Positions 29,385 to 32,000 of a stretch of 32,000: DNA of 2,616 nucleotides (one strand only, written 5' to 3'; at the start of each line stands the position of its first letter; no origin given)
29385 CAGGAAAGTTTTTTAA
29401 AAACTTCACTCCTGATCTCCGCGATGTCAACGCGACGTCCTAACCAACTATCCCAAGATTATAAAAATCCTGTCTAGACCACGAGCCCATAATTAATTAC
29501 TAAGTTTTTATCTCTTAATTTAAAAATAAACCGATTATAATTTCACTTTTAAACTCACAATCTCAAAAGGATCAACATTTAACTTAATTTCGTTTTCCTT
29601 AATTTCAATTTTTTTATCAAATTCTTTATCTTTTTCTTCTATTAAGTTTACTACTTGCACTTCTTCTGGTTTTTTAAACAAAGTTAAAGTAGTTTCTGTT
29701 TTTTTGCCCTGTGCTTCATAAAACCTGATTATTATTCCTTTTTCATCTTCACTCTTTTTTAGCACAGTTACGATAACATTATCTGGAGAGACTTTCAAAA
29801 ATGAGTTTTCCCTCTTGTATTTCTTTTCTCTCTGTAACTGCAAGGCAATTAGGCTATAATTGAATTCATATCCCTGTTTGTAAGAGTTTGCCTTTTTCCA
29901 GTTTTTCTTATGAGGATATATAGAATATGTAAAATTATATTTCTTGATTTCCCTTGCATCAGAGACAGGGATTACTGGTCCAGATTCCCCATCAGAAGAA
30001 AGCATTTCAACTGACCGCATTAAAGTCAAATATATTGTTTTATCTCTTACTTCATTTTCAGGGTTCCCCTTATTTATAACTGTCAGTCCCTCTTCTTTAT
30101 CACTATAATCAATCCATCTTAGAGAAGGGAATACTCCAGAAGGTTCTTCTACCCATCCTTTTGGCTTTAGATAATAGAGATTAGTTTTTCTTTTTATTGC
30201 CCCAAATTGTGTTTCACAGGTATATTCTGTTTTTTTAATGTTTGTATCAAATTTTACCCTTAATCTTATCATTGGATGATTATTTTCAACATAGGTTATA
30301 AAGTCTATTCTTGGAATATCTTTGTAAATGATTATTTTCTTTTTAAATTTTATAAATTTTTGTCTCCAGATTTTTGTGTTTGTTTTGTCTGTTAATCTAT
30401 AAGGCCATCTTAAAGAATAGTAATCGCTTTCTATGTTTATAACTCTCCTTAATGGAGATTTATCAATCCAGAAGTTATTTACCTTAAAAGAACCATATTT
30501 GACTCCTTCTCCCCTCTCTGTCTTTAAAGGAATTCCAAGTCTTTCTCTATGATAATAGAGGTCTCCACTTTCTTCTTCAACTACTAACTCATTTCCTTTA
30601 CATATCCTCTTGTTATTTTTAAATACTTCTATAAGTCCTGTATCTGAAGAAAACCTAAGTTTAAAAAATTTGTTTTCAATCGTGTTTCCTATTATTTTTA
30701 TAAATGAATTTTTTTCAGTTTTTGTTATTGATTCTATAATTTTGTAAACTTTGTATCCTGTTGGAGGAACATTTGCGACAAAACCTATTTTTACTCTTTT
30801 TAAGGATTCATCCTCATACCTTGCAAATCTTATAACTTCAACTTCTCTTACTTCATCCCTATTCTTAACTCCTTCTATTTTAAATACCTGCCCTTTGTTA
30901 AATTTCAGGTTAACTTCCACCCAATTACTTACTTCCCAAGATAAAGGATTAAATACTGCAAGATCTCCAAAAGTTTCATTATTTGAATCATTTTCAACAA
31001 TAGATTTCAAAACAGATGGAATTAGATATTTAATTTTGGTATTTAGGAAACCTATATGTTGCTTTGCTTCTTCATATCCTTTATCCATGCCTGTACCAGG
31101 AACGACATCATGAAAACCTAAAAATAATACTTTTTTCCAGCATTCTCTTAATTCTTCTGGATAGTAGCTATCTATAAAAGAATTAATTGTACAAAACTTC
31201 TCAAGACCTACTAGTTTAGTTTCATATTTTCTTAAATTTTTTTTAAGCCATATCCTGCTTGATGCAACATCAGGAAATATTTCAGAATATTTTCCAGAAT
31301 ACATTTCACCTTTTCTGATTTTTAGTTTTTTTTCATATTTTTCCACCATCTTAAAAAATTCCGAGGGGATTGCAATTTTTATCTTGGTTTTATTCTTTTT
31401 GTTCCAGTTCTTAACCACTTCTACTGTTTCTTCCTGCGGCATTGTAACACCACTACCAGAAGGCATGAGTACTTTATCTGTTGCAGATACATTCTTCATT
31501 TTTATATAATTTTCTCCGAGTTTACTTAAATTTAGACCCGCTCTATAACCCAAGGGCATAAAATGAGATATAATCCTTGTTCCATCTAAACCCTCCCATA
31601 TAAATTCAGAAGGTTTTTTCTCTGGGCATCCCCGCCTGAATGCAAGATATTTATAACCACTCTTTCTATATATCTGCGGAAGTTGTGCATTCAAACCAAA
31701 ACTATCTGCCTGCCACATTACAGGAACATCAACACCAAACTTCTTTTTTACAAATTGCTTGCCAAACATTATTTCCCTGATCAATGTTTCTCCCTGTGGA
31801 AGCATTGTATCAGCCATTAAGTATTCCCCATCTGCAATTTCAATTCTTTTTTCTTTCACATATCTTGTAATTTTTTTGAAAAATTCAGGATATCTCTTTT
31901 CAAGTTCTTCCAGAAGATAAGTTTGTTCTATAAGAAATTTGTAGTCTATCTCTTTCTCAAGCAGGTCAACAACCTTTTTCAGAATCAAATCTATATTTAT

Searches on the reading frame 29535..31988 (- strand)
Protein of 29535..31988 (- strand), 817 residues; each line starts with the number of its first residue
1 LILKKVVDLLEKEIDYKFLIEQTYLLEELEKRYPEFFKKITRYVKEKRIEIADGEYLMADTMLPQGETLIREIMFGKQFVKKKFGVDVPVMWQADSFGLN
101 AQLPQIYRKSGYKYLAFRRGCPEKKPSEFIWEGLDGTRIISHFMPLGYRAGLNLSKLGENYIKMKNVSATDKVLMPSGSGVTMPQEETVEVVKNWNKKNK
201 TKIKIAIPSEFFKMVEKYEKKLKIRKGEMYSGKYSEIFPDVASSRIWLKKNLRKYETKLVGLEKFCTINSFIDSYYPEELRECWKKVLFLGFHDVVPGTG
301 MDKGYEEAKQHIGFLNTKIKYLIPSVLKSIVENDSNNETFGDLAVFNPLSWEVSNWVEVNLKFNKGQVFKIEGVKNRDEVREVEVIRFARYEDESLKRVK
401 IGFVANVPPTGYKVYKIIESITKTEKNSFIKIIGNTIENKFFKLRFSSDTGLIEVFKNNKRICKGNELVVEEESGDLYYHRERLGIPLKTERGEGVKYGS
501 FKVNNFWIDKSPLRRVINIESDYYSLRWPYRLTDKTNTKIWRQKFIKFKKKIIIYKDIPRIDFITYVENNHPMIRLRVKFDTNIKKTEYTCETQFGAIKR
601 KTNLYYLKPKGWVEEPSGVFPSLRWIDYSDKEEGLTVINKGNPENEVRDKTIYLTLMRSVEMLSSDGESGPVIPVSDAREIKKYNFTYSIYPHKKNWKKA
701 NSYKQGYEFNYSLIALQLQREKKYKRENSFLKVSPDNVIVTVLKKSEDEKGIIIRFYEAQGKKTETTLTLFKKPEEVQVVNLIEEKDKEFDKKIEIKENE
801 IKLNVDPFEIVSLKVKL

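Call 13: find_homologous_proteins(query=window:29535-31988:-)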
Query window:29535-31988:- (817 aa): 807 proteins with E <= 0.001 among 8000 candidates; the best 120 are listed.
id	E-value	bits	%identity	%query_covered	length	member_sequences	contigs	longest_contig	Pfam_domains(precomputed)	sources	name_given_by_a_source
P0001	0.0e+0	1809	99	100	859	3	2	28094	PF09261.17,PF07748.20,PF01074.29,PF17677.8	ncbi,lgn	-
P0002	0.0e+0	1472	78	100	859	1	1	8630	PF09261.17,PF07748.20,PF03065.21,PF01074.29,PF17677.8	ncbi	-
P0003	0.0e+0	1443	77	100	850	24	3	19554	PF09261.17,PF07748.20,PF03065.21,PF01074.29,PF17677.8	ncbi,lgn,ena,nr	ncbi:MAG: glycoside hydrolase [Candidatus Aenigmarchaeota archaeon]|nr:glycoside hydrolase [Candidat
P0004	0.0e+0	1401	75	100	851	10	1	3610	PF09261.17,PF07748.20,PF03065.21,PF01074.29,PF17677.8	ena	-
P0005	0.0e+0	1356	71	100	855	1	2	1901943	PF09261.17,PF07748.20,PF03065.21,PF01074.29,PF17677.8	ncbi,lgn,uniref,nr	ncbi:alpha-mannosidase [Archaeoglobus veneficus]|uniref:Glycoside hydrolase family 38 n=1 Tax=Archae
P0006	0.0e+0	1341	69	100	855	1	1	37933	PF09261.17,PF07748.20,PF03065.21,PF01074.29,PF17677.8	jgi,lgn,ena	-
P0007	0.0e+0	1340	69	100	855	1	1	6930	PF09261.17,PF07748.20,PF03065.21,PF01074.29,PF17677.8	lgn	-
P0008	0.0e+0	1339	69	100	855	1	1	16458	PF09261.17,PF07748.20,PF03065.21,PF01074.29,PF17677.8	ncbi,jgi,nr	ncbi:MAG: glycoside hydrolase [Archaeoglobales archaeon]|nr:MAG: glycoside hydrolase [Archaeoglobale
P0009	0.0e+0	1338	69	100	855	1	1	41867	PF09261.17,PF07748.20,PF03065.21,PF01074.29,PF17677.8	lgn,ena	-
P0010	0.0e+0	1327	69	100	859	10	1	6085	PF09261.17,PF07748.20,PF03065.21,PF01074.29,PF17677.8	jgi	jgi:alpha-mannosidase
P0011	0.0e+0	1320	70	100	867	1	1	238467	PF09261.17,PF07748.20,PF01074.29,PF17677.8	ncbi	-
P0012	0.0e+0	1311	68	100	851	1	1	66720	PF09261.17,PF07748.20,PF03065.21,PF01074.29,PF17677.8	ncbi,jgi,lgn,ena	-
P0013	0.0e+0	1301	68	100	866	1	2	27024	PF09261.17,PF07748.20,PF03065.21,PF01074.29,PF17677.8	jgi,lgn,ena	-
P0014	0.0e+0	1294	68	100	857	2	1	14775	PF09261.17,PF07748.20,PF03065.21,PF01074.29,PF17677.8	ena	-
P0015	0.0e+0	1294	68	100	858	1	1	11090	PF09261.17,PF07748.20,PF03065.21,PF01074.29,PF17677.8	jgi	jgi:alpha-mannosidase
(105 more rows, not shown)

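Call 14: find_encoding_contigs(protein=P0001, flank=10000, max_places=4)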
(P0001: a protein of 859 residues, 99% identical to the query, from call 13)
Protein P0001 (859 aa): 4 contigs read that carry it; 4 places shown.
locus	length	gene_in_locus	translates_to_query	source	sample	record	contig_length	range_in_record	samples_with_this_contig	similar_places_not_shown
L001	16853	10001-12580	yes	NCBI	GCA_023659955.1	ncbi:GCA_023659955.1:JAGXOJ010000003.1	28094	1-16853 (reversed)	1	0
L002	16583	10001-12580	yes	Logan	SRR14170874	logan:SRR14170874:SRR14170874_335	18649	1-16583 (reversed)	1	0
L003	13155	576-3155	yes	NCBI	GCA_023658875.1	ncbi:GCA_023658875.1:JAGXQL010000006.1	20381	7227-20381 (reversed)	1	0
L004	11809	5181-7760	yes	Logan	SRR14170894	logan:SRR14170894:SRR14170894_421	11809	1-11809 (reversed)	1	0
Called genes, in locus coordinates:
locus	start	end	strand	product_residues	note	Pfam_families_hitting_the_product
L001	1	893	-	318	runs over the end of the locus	PF03706:LPG_synthase_TM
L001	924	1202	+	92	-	PF00935:Ribosomal_L44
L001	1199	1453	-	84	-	-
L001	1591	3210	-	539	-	PF04068:Fer4_RLI (faint), PF12837:Fer4_6 (faint), PF00037:Fer4 (weak), PF00931:NB-ARC (faint), PF02463:SMC_N (faint), PF00005:ABC_tran, PF13304:AAA_21 (faint), PF00005:ABC_tran, +1 more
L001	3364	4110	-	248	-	PF01026:TatD_DNase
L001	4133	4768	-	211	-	PF02572:CobA_CobO_BtuR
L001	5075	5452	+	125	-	PF01873:eIF-5_eIF-2B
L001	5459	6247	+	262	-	PF23023:Anti-Pycsar_Apyc1, PF12706:Lactamase_B_2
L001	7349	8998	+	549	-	-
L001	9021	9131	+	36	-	-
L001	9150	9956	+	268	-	PF05116:S6PP (faint), PF08282:Hydrolase_3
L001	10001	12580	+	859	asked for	PF01074:Glyco_hydro_38N, PF09261:Alpha-mann_mid, PF07748:Glyco_hydro_38C, PF17677:Glyco_hydro38C2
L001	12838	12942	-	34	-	-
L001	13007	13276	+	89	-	-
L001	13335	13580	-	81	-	PF13656:RNA_pol_L_2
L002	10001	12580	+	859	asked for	PF01074:Glyco_hydro_38N, PF09261:Alpha-mann_mid, PF07748:Glyco_hydro_38C, PF17677:Glyco_hydro38C2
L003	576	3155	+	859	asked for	PF01074:Glyco_hydro_38N, PF09261:Alpha-mann_mid, PF07748:Glyco_hydro_38C, PF17677:Glyco_hydro38C2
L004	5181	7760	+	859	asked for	PF01074:Glyco_hydro_38N, PF09261:Alpha-mann_mid, PF07748:Glyco_hydro_38C, PF17677:Glyco_hydro38C2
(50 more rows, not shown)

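Call 15: find_encoding_contigs(protein=P0003, flank=10000, max_places=4)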
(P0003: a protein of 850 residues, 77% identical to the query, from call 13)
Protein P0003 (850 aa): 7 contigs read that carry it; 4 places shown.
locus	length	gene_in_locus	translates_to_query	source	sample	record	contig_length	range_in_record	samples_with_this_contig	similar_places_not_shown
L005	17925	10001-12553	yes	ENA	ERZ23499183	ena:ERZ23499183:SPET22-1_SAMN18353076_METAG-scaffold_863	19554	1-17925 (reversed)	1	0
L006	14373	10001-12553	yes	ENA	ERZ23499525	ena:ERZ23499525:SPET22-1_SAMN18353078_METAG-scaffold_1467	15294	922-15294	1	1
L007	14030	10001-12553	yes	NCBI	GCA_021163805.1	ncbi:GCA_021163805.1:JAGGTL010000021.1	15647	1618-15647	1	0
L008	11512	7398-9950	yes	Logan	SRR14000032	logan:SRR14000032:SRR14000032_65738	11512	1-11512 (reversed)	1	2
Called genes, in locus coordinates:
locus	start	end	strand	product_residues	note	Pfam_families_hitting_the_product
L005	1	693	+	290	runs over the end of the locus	PF01656:CbiA, PF10609:ParA, PF13614:AAA_31 (weak), PF00037:Fer4 (weak), PF14697:Fer4_21, PF12838:Fer4_7 (weak), PF13187:Fer4_9 (weak), PF00037:Fer4 (weak), +5 more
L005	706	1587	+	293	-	PF00142:Fer4_NifH (faint), PF01656:CbiA, PF02374:ArsA_ATPase (faint), PF03193:RsgA_GTPase (faint), PF10609:ParA, PF13614:AAA_31 (weak)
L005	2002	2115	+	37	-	-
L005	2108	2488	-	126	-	-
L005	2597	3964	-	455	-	PF01425:Amidase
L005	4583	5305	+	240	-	-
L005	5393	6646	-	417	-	PF01935:DUF87, PF05872:HerA_C (weak)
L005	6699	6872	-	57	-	PF00584:SecE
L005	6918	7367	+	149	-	-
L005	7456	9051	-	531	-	PF23545:Zn_ribbon_HMPTM, PF04055:Radical_SAM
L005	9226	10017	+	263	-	PF05116:S6PP (faint), PF08282:Hydrolase_3, PF13344:Hydrolase_6 (weak)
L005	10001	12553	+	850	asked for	PF01074:Glyco_hydro_38N, PF03065:Glyco_hydro_57 (faint), PF09261:Alpha-mann_mid, PF07748:Glyco_hydro_38C, PF17677:Glyco_hydro38C2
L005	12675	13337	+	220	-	PF06745:ATPase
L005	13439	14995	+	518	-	PF01047:MarR (weak), PF09339:HTH_IclR (faint), PF13412:HTH_24, PF08495:FIST, PF10442:FIST_C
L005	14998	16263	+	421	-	PF00501:AMP-binding (weak)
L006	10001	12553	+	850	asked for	PF01074:Glyco_hydro_38N, PF03065:Glyco_hydro_57 (faint), PF09261:Alpha-mann_mid, PF07748:Glyco_hydro_38C, PF17677:Glyco_hydro38C2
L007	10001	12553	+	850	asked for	PF01074:Glyco_hydro_38N, PF03065:Glyco_hydro_57 (faint), PF09261:Alpha-mann_mid, PF07748:Glyco_hydro_38C, PF17677:Glyco_hydro38C2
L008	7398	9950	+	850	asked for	PF01074:Glyco_hydro_38N, PF03065:Glyco_hydro_57 (faint), PF09261:Alpha-mann_mid, PF07748:Glyco_hydro_38C, PF17677:Glyco_hydro38C2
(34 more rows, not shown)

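Call 16: find_encoding_contigs(protein=P0002, flank=10000, max_places=4)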
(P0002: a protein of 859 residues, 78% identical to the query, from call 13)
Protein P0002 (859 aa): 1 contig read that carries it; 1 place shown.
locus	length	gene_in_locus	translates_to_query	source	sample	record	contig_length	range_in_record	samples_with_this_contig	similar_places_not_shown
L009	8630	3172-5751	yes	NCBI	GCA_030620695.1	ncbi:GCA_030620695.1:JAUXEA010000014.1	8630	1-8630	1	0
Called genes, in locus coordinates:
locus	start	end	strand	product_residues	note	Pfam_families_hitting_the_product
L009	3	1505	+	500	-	?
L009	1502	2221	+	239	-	PF01940:DUF92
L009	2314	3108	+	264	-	PF05116:S6PP (weak), PF08282:Hydrolase_3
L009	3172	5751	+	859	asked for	PF01074:Glyco_hydro_38N, PF03065:Glyco_hydro_57 (weak), PF09261:Alpha-mann_mid, PF07748:Glyco_hydro_38C, PF17677:Glyco_hydro38C2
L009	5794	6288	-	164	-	-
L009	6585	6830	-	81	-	PF13656:RNA_pol_L_2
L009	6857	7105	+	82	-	PF00298:Ribosomal_L11 (weak)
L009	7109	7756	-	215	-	PF01912:eIF-6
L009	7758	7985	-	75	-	PF00125:Histone (weak), PF00808:CBFD_NFYB_HMF, PF02969:TAF, PF15630:CENP-S (weak)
